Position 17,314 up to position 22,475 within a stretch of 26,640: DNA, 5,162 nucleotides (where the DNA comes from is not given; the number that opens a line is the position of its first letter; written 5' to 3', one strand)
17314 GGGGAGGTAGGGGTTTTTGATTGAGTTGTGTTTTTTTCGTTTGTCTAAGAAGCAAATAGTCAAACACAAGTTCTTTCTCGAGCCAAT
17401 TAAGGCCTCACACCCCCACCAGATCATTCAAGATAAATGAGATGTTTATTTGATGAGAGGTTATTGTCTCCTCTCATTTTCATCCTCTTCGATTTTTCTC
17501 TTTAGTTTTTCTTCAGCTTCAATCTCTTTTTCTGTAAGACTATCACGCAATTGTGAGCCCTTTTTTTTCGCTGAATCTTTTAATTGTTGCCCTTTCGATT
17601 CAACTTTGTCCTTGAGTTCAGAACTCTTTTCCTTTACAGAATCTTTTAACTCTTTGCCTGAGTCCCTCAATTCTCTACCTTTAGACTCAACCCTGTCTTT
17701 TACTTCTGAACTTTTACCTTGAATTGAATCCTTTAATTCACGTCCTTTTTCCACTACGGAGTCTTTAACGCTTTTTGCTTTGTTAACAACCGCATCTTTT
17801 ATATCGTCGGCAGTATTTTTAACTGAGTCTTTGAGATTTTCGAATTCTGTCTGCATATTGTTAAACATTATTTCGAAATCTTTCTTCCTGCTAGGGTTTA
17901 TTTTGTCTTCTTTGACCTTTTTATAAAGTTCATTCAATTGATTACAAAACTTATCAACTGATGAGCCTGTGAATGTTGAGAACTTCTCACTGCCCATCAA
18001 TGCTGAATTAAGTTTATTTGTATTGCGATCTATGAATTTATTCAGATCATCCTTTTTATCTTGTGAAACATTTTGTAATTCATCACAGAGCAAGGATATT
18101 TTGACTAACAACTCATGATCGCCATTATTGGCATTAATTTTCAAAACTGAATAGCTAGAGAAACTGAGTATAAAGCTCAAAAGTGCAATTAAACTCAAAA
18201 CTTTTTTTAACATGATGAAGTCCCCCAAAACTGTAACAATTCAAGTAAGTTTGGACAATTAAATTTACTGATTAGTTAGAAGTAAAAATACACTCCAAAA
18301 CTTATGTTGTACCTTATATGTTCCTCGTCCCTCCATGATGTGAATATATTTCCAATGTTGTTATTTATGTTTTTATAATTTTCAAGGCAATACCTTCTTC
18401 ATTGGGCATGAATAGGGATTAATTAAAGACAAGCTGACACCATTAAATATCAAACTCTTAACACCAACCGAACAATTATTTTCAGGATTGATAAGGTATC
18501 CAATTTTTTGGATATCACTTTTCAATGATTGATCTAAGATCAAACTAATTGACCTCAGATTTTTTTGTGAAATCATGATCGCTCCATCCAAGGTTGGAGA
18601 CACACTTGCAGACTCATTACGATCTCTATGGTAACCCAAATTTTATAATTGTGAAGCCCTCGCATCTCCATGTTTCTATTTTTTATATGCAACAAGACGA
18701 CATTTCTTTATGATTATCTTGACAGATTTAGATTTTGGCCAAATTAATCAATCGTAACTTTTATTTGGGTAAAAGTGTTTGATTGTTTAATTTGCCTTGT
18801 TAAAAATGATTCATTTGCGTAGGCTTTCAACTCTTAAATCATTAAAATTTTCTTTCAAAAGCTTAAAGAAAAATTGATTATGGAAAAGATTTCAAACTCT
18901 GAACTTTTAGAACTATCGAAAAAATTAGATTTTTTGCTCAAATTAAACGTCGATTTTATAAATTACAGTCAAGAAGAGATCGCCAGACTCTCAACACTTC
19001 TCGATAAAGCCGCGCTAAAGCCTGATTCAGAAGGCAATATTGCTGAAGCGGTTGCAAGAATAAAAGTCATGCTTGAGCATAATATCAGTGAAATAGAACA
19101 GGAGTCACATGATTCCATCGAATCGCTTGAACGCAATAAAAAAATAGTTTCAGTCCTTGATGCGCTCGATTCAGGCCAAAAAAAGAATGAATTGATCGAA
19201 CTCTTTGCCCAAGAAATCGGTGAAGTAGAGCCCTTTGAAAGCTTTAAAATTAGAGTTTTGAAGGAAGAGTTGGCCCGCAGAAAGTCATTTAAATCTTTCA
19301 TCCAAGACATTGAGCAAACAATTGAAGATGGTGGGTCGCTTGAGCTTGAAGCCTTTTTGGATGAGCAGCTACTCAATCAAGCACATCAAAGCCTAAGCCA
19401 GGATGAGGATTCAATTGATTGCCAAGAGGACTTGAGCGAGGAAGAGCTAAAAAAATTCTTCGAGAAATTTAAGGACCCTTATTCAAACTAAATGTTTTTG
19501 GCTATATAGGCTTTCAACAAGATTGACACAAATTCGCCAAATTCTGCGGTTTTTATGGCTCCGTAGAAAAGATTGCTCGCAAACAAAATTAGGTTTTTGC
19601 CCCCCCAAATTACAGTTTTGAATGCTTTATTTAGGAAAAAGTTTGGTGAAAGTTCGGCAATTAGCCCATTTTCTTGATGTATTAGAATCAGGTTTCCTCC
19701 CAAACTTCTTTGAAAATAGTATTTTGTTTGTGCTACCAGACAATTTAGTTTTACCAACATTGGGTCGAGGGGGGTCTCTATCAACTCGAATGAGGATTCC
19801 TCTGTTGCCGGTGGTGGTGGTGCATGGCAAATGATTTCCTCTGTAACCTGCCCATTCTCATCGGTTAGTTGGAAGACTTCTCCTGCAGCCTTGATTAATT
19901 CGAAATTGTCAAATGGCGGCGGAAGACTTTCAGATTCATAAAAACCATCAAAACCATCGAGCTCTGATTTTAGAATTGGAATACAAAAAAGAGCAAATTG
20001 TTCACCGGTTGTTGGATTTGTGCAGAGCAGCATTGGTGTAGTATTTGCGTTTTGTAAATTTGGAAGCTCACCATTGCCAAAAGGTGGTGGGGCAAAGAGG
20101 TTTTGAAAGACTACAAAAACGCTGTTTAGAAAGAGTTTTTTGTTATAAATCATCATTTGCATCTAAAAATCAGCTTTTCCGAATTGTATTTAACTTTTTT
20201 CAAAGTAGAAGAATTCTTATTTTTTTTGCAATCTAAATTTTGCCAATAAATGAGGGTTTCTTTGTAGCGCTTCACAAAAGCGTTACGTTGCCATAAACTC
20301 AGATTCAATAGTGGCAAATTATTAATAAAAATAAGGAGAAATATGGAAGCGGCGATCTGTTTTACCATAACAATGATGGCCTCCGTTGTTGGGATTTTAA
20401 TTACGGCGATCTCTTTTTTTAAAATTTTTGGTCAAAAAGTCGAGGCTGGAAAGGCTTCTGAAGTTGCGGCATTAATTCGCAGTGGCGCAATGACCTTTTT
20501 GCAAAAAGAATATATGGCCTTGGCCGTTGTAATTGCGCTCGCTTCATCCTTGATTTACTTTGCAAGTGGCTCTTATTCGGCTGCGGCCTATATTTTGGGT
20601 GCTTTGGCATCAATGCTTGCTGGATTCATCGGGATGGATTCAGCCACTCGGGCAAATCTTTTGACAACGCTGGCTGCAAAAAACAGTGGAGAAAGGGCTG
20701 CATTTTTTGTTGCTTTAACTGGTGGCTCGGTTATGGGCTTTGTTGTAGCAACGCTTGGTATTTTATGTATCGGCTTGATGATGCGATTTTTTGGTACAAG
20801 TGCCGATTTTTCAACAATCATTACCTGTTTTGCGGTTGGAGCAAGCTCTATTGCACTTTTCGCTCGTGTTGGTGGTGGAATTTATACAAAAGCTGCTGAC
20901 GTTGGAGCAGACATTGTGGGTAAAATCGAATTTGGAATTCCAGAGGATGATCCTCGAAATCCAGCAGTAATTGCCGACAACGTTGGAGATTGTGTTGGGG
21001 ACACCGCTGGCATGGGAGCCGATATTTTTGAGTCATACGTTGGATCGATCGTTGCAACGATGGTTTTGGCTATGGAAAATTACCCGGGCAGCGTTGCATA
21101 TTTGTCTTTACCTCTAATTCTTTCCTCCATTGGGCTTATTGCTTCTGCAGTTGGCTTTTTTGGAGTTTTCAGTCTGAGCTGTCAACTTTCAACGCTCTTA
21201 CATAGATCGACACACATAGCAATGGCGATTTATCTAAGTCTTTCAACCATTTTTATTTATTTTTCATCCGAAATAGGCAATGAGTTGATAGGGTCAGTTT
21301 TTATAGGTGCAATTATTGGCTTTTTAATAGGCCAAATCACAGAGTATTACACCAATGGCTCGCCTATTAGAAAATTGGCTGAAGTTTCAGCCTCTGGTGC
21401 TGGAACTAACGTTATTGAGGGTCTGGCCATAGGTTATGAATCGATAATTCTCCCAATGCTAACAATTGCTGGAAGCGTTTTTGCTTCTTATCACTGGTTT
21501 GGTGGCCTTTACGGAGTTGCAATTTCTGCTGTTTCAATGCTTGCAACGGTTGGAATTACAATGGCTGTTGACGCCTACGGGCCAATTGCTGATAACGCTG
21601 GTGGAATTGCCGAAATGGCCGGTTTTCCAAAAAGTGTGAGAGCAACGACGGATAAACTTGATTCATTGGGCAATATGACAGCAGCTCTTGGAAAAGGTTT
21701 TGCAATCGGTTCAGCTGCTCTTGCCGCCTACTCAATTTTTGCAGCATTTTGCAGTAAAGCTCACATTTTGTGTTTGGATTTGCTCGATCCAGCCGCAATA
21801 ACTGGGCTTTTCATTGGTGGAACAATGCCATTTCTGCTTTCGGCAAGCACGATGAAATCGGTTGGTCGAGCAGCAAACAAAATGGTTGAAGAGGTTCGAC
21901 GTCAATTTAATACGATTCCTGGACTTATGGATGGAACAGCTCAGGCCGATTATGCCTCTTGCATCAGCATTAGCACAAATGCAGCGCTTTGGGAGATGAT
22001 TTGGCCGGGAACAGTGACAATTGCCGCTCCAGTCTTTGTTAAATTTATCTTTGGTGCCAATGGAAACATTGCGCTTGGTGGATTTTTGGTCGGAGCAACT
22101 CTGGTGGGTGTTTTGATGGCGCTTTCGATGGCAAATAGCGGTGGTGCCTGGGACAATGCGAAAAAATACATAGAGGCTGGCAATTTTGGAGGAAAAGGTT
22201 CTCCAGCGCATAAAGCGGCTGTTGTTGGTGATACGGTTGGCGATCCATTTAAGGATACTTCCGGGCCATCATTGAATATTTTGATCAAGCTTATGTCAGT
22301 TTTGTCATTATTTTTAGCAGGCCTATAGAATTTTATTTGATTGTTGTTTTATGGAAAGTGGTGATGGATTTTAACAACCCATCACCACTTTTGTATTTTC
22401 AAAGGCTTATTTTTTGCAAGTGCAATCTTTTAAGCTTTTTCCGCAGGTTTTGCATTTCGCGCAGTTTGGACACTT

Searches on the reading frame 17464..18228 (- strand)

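Call 42: search_protein_families(library=pfam, proteins=[window:17464-18228:-], max_evalue=0.001)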
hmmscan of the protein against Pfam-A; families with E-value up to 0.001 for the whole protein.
window:17464-18228:- (255 aa): 3 families
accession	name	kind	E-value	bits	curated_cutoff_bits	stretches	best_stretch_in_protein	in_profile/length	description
PF01442.23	Apolipoprotein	-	3e-11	43.8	90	1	92-248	10-169/190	Apolipoprotein A1/A4/E domain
PF02987.21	LEA_4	-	1.9e-08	34.5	51.1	1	133-175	1-43/44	Late embryogenesis abundant protein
PF12732.12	YtxH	-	8.4e-08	33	37.5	0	160-209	21-70/71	YtxH-like protein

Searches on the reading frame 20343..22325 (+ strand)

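Call 42: search_protein_families(library=pfam, proteins=[window:20343-22325:+], max_evalue=0.001)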
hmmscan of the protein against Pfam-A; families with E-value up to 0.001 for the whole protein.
window:20343-22325:+ (661 aa): 1 family
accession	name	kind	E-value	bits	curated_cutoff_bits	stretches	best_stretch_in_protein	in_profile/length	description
PF03030.21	H_PPase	-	9.8e-237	788.1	29.7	1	15-657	1-644/645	Inorganic H+ pyrophosphatase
